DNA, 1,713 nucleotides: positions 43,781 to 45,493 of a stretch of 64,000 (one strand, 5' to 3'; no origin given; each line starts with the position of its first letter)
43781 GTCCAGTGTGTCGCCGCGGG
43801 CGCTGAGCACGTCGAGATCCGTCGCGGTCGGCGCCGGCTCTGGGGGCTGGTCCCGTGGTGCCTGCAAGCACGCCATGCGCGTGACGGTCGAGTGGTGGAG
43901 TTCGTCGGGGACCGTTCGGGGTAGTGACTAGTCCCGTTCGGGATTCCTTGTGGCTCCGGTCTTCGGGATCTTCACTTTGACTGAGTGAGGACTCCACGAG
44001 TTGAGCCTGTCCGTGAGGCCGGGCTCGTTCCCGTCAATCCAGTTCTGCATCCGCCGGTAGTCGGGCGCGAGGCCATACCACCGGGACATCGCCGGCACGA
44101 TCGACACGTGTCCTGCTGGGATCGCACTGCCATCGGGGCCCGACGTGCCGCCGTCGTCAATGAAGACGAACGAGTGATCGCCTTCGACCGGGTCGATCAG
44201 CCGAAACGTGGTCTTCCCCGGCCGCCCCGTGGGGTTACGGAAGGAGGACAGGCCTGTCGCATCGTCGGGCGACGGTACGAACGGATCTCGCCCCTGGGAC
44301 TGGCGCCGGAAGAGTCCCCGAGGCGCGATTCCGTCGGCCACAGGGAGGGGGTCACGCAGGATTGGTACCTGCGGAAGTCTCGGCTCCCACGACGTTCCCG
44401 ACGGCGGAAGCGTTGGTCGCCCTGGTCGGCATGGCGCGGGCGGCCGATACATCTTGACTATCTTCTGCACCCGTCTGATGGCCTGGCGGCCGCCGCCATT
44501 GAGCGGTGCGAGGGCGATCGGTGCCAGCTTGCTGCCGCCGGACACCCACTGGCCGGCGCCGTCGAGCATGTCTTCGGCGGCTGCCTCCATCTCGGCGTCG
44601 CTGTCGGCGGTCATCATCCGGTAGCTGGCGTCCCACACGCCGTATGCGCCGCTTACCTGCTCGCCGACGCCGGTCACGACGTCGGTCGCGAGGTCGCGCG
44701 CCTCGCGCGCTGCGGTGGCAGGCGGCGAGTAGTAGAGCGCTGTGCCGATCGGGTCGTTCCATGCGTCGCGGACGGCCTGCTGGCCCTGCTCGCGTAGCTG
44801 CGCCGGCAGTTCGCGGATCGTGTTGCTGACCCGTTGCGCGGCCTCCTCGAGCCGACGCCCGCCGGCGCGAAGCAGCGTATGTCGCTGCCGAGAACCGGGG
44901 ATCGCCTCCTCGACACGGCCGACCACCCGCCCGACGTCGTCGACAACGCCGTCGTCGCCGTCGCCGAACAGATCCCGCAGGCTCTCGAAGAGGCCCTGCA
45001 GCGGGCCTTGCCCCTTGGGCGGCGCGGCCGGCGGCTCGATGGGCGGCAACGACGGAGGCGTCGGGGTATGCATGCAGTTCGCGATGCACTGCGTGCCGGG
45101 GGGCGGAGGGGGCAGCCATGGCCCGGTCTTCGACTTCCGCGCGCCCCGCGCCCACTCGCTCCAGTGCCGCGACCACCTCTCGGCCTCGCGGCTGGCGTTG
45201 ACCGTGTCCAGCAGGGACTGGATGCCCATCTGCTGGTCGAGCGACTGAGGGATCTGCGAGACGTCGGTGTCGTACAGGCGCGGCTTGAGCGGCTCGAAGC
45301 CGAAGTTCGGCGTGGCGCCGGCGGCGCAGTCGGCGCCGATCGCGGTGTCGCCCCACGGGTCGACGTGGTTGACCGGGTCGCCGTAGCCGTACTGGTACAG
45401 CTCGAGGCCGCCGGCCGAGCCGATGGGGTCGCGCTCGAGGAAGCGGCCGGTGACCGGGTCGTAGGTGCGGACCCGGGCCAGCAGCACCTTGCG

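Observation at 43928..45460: About 510-aa C-terminal extension after the RHS core with no recognisable toxin motif (candidate novel cargo/toxin domains)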

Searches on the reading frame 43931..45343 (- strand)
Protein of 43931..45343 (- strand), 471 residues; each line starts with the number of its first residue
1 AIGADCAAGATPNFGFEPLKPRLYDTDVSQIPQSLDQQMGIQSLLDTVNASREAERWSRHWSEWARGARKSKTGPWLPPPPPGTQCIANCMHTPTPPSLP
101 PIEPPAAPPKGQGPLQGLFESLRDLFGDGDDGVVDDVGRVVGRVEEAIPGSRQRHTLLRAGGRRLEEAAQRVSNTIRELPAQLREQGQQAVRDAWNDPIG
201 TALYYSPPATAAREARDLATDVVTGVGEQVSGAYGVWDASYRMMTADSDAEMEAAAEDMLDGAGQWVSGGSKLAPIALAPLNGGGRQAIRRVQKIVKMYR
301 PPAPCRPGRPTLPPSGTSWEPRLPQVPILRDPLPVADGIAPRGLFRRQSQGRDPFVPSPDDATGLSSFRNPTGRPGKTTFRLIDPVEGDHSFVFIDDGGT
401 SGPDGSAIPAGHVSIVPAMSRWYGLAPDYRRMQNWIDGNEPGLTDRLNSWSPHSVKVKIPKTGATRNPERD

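Call 6: search_protein_families(library=pfam, proteins=[window:43931-45343:-], max_evalue=10)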
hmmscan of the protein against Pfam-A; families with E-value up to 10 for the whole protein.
seq(471 aa): 0 families

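Call 7: search_protein_families(library=ncbifam, proteins=[window:43931-45343:-], max_evalue=10)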
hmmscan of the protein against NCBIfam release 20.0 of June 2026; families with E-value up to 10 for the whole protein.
seq(471 aa): 1 family
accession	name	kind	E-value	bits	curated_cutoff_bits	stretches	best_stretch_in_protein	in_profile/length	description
NF009097.0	PRK12438.1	subfamily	0.24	9.2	1254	1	77-150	911-985/991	hypothetical protein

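Call 8: search_solved_structures(query=window:43931-45343:-, max_evalue=10)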
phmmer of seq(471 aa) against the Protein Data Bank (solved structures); distinct sequences matched with E-value up to 10: 30.
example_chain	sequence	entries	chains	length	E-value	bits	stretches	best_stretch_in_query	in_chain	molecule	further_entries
2ypf_A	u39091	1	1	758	0.012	18.1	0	276-350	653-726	AVRBS3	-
4ot0_A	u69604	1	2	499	0.028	16.9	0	276-346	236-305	Hax3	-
3v6p_A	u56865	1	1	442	0.057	15.8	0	277-341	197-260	dHax3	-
3v6t_A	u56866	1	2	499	0.084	15.3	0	277-344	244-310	dHax3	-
4gjr_A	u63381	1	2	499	0.084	15.3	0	277-344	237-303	Hax3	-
4oto_A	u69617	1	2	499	0.11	14.9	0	277-346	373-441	Hax3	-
4ost_A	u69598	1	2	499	0.13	14.6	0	276-344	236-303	Hax3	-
4gjp_A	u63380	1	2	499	0.13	14.6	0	277-343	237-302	Hax3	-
4osw_A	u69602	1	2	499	0.14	14.6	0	277-346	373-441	Hax3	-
4osj_A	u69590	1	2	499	0.15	14.5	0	277-345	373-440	Hax3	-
4oss_A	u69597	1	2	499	0.15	14.4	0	276-342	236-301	Hax3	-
4osl_A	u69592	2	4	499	0.15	14.4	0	277-346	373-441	Hax3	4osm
4osv_A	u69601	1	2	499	0.15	14.4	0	276-344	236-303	Hax3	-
4osr_A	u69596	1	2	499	0.16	14.3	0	281-336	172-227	Hax3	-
4osq_A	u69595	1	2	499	0.18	14.2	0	277-345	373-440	Hax3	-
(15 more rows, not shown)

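Call 10: find_homologous_proteins(query=window:43931-45343:-, max_evalue=0.01)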
Query seq(471 aa): 8000 candidates shared short words with the query, none scored E <= 0.01.

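Call 18: predict_structure(protein=window:43931-45343:-)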
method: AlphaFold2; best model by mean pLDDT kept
length: 471 residues; sequences in the alignment: 1
mean_pLDDT: 41.3   pTM: 0.24
mean pLDDT of the five models: 41.3, 37.3, 36.9, 36.4, 32.5
residues with pLDDT >= 90: 0; 70-90: 16; 50-70: 50; < 50: 405
segments of 3 or more residues with pLDDT < 50: 1-54, 70-72, 74-158, 160-165, 167-169, 171-173, 175-180, 186-188, 190-223, 270-439, 443-471
pLDDT, mean of each block of 10 residues (from residue 1): 31 32 38 42 44 49 52 47 36 33 36 37 39 44 44 44 46 46 49 40 38 44 52 61 73 77 60 37 41 35 36 33 30 28 29 30 30 34 34 39 38 36 37 47 47 33 36 33
secondary structure, 60 per line:
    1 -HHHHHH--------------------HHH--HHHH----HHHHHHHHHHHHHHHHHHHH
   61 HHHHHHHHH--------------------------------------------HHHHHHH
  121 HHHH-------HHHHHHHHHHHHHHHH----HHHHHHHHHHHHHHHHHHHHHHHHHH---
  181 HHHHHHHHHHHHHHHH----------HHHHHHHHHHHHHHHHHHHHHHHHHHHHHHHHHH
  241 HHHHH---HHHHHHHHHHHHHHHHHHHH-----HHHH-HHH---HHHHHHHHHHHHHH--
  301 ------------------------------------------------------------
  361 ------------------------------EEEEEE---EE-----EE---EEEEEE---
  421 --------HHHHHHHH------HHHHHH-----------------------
elements in order: H2-7 H33-36 H41-69 H114-124 H132-147 H152-177 H181-196 H207-245 H249-268 H274-277 H285-298 E391-396 E412-417 H429-436 H443-448
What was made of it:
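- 44441..45010 (-): Acidic helical domain (aa 2563-2752; 20.4 kDa, pI 5.0). It is conserved with P0002. AF2 predicts it as all-helical at low confidence (call 18).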

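Call 19: search_protein_representatives(protein=window:43931-45343:-)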
Query: 471 residues. Proteins with E-value up to 0.001 (for the whole library): 1; up to 1e-10: 0; up to 1e-30: 0. The best 1 are listed.
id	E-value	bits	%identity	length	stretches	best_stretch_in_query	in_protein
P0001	4.0e-10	56.0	33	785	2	95-310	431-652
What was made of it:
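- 44441..45010 (-): The only hit in 1.84e9 representatives falls here (P0001, E 4e-10; call 19).
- The exhaustive phmmer scan of 1.84e9 representatives returns one hit, P0001 (E 4e-10), matching tail residues 95-310 (call 19).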

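Call 22: search_protein_families(library=pfam, proteins=[P0001], max_evalue=1)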
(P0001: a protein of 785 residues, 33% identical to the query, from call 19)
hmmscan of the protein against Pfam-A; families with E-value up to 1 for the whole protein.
P0001 (785 aa): 2 families
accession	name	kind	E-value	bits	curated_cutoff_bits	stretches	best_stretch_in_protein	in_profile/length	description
PF05593.20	RHS_repeat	-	0.00071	20.4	22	2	58-89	1-31/38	RHS Repeat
PF05564.17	Auxin_repressed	-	0.33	12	25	1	410-444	34-63/117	Dormancy/auxin associated protein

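Call 24: find_encoding_contigs(protein=P0001, flank=8000)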
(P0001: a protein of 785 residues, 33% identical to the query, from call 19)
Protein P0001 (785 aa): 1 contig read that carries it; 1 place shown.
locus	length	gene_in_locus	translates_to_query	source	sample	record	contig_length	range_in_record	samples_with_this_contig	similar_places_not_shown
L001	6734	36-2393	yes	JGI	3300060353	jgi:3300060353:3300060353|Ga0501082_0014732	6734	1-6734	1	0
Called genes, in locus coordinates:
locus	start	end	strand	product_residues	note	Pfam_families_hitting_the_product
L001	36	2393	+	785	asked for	PF15656:Tox-HDC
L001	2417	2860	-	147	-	PF03733:YccF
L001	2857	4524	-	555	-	PF13428:TPR_14 (faint), PF14559:TPR_19 (faint), PF13181:TPR_8 (faint), PF07719:TPR_2 (faint), PF00515:TPR_1 (faint), PF13431:TPR_17 (faint), PF23914:TPR_CcmH_CycH (faint)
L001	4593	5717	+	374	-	PF03283:PAE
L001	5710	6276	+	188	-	-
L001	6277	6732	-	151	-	?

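Call 56: list_cluster_members(proteins=[P0001])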
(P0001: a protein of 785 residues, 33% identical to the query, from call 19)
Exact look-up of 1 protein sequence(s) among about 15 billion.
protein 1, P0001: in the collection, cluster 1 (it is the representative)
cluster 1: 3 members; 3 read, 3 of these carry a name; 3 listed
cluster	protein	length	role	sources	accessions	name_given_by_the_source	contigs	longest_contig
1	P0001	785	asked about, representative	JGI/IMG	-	RHS repeat-associated protein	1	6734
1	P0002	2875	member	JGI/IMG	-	RHS repeat-associated protein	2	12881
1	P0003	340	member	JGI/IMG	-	hypothetical protein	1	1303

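Call 58: find_encoding_contigs(protein=P0002, flank=10000, max_places=4)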
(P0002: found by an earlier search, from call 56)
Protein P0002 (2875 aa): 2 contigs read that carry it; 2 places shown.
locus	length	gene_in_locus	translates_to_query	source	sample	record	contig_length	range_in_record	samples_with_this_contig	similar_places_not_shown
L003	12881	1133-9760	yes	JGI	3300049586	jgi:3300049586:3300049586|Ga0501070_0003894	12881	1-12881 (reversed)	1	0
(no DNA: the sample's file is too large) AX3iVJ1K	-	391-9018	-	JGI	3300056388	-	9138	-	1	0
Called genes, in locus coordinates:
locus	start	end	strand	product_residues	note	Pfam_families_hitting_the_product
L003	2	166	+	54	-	?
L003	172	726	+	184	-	PF04542:Sigma70_r2, PF08281:Sigma70_r4_2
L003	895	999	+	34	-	-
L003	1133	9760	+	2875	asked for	PF01839:FG-GAP (faint), PF13517:FG-GAP_3 (faint), PF25023:TEN_YD-shell (faint), PF05593:RHS_repeat (weak), PF15656:Tox-HDC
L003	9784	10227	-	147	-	PF03733:YccF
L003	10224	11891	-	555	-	PF13428:TPR_14 (faint), PF14559:TPR_19 (faint), PF13181:TPR_8 (faint), PF07719:TPR_2 (faint), PF00515:TPR_1 (faint), PF13431:TPR_17 (faint), PF23914:TPR_CcmH_CycH (faint)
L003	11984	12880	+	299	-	?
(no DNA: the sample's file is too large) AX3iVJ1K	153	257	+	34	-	-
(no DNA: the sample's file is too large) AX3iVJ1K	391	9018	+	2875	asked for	PF01839:FG-GAP (faint), PF13517:FG-GAP_3 (faint), PF25023:TEN_YD-shell (faint), PF05593:RHS_repeat (weak), PF15656:Tox-HDC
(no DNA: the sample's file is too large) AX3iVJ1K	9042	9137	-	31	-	?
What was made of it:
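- P0002's tip carries a precomputed Pfam Tox-HDC label (calls 24, 58). The relative's tip is labelled as a toxin domain, Tox-HDC (calls 24, 58).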

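Call 76: fold_search(model_id=the predicted structure, library=pdb)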
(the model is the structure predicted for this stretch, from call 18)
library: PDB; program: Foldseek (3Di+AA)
matches with E <= 10: 167; with E <= 0.001: 0
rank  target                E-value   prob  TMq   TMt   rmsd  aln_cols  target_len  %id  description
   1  6grj_A                1.1e-01  0.21  0.10  0.13  38.2       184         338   12  Structure of the AhlB pore of the tripartite alpha-pore forming toxin, AHL, from Aeromonas hydrophila. (released 2019-07-03)
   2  6grj_E                1.5e-01  0.30  0.10  0.13  38.7       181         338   13  Structure of the AhlB pore of the tripartite alpha-pore forming toxin, AHL, from Aeromonas hydrophila. (released 2019-07-03)
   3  9y5q_A                3.6e-01  0.23  0.13  0.16  28.3       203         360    8  Cryo EM structure of KCa3.1_R355K_I/calmodulin channel in complex with rimtuzalcap (released 2025-10-15)
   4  7a0g_EEE              5.6e-01  0.08  0.09  0.12  38.4       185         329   11  Structure of the SmhB pore of the tripartite alpha-pore forming toxin, Smh, from Serratia marcescens. (released 2021-03-31)
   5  3caz_B                6.3e-01  0.25  0.13  0.26  27.6       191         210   10  Crystal structure of a BAR protein from Galdieria sulphuraria (released 2008-03-04)
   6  6h2f_A                7.1e-01  0.28  0.13  0.19  33.1       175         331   13  Structure of the pre-pore AhlB of the tripartite alpha-pore forming toxin, AHL, from Aeromonas hydrophila. (released 2019-07-10)
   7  6n63                  7.1e-01  0.20  0.12  0.29  12.1       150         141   13  Crystal structure of an Iron binding protein (released 2019-07-17)
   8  5vjs                  7.6e-01  0.13  0.14  0.25  16.5       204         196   15  De Novo Photosynthetic Reaction Center Protein Equipped with Heme B, a synthetic Zn porphyrin, and Zn(II) cations (released 2018-04-25)
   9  6h2f_G                9.1e-01  0.23  0.14  0.19  36.5       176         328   12  Structure of the pre-pore AhlB of the tripartite alpha-pore forming toxin, AHL, from Aeromonas hydrophila. (released 2019-07-10)
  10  9g2r_F                9.7e-01  0.14  0.11  0.20  26.6       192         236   10  Endophilin B1 dimers bound to nanodiscs (released 2024-08-07)
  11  6h2f_F                9.7e-01  0.08  0.10  0.13  42.4       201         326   14  Structure of the pre-pore AhlB of the tripartite alpha-pore forming toxin, AHL, from Aeromonas hydrophila. (released 2019-07-10)
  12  4wpe                  1.2e+00  0.12  0.12  0.18  34.9       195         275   12  Crystal Structure of Hof1p F-BAR domain (released 2014-12-24)
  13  9e84_D                1.2e+00  0.12  0.11  0.05  25.0       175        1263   14  De Novo Mycobacterium tuberculosis transcription initiation promoter complex with 6-mer RNA and disordered Sigma-A reg (released 2025-10-01)
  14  6h2f_C                1.3e+00  0.14  0.13  0.17  34.5       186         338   12  Structure of the pre-pore AhlB of the tripartite alpha-pore forming toxin, AHL, from Aeromonas hydrophila. (released 2019-07-10)
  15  6cnn_A                1.5e+00  0.16  0.12  0.16  25.1       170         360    9  Cryo-EM structure of the human SK4/calmodulin channel complex in the Ca2+ bound state I (released 2018-05-02)
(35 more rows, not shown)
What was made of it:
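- The best, though non-significant, Foldseek matches of the low-confidence model are long-helix alpha-pore-forming toxins such as AhlB and SmhB (E 0.1-0.6, TM <=0.14; call 76). The fold matches are at chance level and come from a pLDDT-41 model (calls 18, 76).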

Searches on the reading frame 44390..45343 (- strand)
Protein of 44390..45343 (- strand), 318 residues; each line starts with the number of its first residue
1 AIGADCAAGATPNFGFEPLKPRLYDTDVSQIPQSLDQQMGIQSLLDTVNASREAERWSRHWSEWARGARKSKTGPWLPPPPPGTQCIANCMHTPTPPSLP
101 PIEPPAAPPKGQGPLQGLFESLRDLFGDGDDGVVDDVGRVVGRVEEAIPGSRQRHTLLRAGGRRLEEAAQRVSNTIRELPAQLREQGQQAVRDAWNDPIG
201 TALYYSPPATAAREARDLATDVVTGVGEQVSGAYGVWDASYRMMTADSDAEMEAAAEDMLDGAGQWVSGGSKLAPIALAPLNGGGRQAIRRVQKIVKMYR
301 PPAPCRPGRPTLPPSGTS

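Call 25: find_homologous_proteins(query=A1, max_evalue=0.01)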
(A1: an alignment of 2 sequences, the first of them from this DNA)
Query A1 (2 sequences): 8000 candidates shared short words with the query, none scored E <= 0.01.
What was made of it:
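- Tried and rejected: Word-indexed searches, whole tail and alignment A1 (calls 10, 25).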

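Call 65: find_related_loci(query=A1, collection=viral_contigs, flank=5000)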
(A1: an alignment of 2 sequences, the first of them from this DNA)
Query A1 (318 aa) in viral_contigs; peptide patterns used: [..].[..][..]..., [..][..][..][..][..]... (x = any residue, [..] = any of these).
28 stretches matched a pattern, but none encodes a relative of the query by tblastn (E <= 1e-3).

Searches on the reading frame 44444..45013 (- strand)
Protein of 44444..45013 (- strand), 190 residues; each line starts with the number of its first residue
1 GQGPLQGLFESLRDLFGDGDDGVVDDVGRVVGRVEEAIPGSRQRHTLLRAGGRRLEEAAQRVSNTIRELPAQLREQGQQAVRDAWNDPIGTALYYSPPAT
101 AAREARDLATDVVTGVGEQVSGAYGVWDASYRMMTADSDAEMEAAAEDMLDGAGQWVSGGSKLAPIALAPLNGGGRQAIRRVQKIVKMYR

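Call 6: search_protein_families(library=pfam, proteins=[window:44444-45013:-], max_evalue=10)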
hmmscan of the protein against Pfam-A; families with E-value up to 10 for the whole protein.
seq(190 aa): 0 families

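Call 29: search_protein_families(library=phrogs, proteins=[window:44444-45013:-], max_evalue=10)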
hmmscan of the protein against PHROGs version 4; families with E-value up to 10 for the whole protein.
seq(190 aa): 1 family
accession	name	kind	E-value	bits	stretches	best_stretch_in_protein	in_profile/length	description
phrog_2499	-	unknown function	0.22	12.7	0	100-118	29-47/64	-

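Call 30: search_protein_families(library=padloc, proteins=[window:44444-45013:-], max_evalue=10)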
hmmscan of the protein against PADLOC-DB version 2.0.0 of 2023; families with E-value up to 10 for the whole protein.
seq(190 aa): 0 families

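Call 35: find_related_loci(query=A2, collection=genome_contigs, flank=10000)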
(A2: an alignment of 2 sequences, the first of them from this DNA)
Query A2 (190 aa) in genome_contigs; peptide patterns used: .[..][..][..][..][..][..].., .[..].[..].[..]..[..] (x = any residue, [..] = any of these).
410 stretches matched a pattern, but none encodes a relative of the query by tblastn (E <= 1e-3).

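Call 36: find_related_loci(query=A2, collection=metagenome_contigs, flank=8000)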
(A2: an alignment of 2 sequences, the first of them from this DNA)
Query A2 (190 aa) in metagenome_contigs; peptide patterns used: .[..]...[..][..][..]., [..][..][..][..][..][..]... (x = any residue, [..] = any of these).
600 stretches matched a pattern, but none encodes a relative of the query by tblastn (E <= 1e-3).

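Call 64: search_solved_structures(query=A2, max_evalue=10)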
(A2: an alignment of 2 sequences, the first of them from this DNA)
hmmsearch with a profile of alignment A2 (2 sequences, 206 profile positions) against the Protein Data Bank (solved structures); distinct sequences matched with E-value up to 10: 1.
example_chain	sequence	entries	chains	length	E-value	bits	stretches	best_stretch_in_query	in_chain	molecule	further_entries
1szi_A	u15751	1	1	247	0.49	13.6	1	58-98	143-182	mannose-6-phosphate receptor binding protein 1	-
